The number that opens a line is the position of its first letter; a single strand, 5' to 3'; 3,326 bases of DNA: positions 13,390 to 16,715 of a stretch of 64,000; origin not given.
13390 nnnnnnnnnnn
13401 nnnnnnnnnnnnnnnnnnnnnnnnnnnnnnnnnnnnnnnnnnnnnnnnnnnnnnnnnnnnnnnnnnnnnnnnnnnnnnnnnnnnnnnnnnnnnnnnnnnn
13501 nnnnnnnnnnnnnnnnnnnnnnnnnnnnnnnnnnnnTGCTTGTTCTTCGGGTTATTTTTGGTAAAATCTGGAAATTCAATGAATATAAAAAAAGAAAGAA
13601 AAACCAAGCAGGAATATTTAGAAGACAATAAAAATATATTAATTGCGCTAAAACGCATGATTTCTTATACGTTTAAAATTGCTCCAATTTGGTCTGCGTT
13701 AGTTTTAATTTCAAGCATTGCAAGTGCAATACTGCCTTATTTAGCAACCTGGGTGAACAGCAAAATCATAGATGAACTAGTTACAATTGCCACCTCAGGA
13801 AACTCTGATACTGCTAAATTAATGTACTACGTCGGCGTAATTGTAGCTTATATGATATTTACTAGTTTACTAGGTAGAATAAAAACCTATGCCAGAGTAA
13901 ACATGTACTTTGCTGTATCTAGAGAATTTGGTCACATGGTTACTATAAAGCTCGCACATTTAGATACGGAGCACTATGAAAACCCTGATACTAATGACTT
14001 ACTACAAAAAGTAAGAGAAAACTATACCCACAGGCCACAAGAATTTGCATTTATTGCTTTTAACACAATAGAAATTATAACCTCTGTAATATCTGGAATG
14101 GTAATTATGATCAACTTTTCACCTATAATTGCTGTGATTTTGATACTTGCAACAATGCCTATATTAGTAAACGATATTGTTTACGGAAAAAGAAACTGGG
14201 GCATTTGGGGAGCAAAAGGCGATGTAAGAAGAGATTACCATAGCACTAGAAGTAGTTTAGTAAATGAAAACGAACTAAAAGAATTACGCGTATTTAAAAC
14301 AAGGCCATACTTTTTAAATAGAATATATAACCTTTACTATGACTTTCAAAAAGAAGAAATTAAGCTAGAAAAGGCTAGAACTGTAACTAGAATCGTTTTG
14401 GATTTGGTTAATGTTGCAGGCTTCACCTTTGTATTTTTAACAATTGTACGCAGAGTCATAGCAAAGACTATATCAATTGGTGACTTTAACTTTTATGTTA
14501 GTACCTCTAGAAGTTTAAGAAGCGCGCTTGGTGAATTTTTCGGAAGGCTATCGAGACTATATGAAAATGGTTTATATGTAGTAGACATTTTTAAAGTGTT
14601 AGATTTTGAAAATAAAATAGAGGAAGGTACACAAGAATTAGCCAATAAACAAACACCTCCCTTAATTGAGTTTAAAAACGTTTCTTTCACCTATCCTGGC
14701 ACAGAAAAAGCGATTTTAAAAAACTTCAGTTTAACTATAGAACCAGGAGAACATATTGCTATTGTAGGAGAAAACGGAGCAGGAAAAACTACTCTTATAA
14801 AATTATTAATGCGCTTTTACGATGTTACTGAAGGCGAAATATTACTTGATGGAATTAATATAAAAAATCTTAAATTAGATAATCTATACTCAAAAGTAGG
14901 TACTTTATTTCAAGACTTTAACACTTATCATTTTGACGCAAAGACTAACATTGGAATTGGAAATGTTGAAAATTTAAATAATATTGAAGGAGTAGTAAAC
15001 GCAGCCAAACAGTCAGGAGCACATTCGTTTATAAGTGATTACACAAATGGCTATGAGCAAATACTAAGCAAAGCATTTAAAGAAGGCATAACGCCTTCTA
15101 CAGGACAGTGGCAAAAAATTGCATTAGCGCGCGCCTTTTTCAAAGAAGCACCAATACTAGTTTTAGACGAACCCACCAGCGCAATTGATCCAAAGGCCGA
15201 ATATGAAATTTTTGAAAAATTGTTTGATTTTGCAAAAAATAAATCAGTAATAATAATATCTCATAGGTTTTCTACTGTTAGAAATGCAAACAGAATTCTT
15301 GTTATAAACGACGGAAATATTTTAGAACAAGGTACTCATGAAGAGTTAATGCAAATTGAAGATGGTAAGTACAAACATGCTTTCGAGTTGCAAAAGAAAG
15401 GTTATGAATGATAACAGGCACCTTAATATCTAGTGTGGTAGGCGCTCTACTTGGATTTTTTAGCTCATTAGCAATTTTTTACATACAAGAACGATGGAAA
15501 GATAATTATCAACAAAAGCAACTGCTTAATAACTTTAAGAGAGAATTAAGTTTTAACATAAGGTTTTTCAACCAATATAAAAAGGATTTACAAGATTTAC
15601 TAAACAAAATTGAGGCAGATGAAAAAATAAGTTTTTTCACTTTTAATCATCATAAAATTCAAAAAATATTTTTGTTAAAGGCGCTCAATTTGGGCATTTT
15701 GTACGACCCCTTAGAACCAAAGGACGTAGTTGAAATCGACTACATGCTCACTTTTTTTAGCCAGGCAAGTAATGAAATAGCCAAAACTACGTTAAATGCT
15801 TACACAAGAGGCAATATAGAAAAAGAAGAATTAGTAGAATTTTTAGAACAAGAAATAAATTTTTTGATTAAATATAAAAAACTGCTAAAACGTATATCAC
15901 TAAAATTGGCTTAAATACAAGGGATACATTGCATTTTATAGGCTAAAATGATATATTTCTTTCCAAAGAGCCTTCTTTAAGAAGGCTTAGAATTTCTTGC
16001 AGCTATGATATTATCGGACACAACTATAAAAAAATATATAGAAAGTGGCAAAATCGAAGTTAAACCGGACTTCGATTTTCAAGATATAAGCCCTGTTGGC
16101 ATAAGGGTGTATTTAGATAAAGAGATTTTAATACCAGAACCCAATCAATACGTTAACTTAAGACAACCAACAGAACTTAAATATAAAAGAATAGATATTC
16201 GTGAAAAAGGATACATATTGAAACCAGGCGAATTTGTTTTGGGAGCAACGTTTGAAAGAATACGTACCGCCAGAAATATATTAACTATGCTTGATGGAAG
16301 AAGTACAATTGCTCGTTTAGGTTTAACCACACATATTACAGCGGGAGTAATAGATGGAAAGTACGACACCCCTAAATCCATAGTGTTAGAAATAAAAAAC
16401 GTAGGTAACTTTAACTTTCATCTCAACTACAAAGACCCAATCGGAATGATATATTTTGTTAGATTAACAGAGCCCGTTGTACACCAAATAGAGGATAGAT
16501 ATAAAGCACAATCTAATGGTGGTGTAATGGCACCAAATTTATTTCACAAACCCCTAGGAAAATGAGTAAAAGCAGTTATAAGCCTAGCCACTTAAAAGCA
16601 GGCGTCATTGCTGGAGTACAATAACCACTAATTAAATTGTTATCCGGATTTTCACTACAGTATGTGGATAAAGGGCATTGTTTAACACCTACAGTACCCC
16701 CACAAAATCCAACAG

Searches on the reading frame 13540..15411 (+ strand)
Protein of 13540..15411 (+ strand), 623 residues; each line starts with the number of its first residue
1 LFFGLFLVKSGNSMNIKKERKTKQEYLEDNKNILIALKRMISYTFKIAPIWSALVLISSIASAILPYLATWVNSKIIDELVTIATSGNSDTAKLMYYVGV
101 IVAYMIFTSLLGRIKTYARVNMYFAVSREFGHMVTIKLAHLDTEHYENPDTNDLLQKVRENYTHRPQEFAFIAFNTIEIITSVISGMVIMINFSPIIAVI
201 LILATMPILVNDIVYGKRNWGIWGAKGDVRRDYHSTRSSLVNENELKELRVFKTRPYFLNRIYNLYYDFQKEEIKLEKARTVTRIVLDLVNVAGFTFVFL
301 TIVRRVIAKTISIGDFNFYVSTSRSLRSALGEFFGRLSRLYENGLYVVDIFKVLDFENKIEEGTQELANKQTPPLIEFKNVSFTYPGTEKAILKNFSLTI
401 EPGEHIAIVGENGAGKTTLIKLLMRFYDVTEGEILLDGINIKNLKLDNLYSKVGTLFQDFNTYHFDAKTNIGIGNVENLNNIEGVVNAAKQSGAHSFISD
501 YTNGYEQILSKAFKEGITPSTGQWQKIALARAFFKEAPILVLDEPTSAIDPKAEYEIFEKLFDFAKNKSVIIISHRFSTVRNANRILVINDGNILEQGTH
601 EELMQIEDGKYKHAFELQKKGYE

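Call 33: search_protein_families(library=pfam, proteins=[window:13540-15411:+], max_evalue=0.001)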
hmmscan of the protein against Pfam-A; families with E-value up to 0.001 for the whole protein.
window:13540-15411:+ (623 aa): 5 families
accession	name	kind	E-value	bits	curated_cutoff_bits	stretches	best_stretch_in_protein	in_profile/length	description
PF00005.33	ABC_tran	-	5.5e-29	102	25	1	393-547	1-137/137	ABC transporter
PF13304.12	AAA_21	-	2.5e-08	34.8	27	0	488-575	220-298/304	AAA domain, putative AbiEii toxin, Type IV TA system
PF00664.28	ABC_membrane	-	3.6e-07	30.6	28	1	54-328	3-272/274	ABC transporter transmembrane region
PF02463.25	SMC_N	-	4.3e-07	30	40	0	529-589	151-211/220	RecF/RecN/SMC N terminal domain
PF13401.12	AAA_22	-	0.00022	22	27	1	404-547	6-95/130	AAA domain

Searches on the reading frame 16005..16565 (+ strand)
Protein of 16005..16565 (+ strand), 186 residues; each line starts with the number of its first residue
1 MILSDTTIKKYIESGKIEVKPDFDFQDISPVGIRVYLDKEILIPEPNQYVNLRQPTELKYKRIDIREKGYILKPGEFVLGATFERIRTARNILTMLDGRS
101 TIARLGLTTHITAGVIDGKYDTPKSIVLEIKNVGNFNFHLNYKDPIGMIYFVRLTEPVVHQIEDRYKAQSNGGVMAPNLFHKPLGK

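Call 33: search_protein_families(library=pfam, proteins=[window:16005-16565:+], max_evalue=0.001)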
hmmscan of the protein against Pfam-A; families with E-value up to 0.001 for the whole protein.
window:16005-16565:+ (186 aa): 1 family
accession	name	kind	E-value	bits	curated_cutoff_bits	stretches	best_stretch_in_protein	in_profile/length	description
PF22769.1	DCD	-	2.7e-26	92.9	27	1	2-153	1-152/153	dCTP deaminase-like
